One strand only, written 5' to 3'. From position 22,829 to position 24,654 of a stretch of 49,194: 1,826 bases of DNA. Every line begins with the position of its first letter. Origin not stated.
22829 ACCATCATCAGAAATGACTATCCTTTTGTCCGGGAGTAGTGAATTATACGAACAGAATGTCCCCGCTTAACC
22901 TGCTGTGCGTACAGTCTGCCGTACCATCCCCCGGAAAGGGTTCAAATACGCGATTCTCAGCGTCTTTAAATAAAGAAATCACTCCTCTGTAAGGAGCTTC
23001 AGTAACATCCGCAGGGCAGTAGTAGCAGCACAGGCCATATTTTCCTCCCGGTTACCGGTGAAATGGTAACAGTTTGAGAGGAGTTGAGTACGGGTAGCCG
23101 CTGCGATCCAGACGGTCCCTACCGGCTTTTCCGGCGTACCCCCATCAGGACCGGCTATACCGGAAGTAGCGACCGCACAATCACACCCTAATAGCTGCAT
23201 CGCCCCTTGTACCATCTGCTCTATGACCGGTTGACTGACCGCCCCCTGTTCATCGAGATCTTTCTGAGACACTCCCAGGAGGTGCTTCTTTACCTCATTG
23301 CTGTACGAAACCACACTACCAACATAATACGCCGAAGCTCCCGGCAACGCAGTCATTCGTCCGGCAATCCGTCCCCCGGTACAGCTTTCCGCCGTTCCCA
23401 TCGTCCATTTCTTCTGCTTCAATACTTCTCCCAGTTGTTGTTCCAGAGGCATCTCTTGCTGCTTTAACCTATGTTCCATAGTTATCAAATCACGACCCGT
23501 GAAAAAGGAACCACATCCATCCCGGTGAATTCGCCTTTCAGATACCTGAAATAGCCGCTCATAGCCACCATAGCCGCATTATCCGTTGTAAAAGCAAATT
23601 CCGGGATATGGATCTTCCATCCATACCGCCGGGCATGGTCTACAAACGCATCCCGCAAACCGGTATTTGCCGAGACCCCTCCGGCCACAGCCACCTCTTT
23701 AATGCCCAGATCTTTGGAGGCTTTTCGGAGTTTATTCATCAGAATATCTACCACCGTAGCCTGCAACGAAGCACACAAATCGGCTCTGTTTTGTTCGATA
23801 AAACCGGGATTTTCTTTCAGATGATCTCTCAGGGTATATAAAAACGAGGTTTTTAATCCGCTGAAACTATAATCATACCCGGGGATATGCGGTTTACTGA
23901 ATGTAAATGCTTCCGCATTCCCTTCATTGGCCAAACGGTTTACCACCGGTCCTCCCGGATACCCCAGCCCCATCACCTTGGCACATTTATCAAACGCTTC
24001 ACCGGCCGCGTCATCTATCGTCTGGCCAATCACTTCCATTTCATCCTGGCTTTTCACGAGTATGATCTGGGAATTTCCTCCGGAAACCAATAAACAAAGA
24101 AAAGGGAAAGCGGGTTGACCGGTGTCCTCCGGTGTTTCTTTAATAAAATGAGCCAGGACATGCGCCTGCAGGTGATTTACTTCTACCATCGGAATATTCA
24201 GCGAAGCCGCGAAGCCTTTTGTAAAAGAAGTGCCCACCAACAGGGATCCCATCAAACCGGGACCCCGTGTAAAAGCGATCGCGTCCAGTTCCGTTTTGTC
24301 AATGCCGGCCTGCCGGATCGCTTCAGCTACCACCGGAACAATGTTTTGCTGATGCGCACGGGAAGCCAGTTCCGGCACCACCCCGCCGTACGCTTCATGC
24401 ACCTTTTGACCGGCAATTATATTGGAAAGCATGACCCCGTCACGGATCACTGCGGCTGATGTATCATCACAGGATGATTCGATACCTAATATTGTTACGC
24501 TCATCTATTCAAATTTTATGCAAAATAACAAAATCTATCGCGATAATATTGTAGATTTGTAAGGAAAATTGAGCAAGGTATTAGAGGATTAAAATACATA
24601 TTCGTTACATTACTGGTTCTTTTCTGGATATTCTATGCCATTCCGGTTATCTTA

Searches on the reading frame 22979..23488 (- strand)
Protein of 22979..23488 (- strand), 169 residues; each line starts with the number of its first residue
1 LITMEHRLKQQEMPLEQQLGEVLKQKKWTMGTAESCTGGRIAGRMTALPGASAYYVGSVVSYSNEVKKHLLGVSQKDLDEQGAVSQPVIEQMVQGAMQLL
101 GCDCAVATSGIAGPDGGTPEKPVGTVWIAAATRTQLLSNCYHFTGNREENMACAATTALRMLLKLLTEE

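Call 42: search_protein_families(library=pfam, proteins=[window:22979-23488:-], max_evalue=0.00001)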
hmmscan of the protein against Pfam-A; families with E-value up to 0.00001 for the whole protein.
window:22979-23488:- (169 aa): 1 family
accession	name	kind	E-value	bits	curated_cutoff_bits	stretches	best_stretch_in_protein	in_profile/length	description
PF02464.23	CinA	-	2.6e-57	193.2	23.5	1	14-166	3-155/155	Competence-damaged protein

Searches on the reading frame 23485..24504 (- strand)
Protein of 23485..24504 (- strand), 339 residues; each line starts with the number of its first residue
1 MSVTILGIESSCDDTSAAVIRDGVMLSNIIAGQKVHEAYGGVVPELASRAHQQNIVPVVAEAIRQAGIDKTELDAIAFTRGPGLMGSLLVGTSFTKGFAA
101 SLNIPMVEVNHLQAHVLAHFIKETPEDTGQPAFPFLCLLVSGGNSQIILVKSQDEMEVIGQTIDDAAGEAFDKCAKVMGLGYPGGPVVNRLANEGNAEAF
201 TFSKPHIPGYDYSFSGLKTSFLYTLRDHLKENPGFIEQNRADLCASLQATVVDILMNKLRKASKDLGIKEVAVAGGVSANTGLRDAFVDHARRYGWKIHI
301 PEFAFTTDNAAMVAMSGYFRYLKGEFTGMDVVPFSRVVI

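Call 42: search_protein_families(library=pfam, proteins=[window:23485-24504:-], max_evalue=0.00001)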
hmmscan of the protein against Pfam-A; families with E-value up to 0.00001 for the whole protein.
window:23485-24504:- (339 aa): 1 family
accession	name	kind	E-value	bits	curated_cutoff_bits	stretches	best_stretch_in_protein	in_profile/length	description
PF00814.31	TsaD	-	1.9e-91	306.9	24.8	1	25-314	2-263/264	tRNA N6-adenosine threonylcarbamoyltransferase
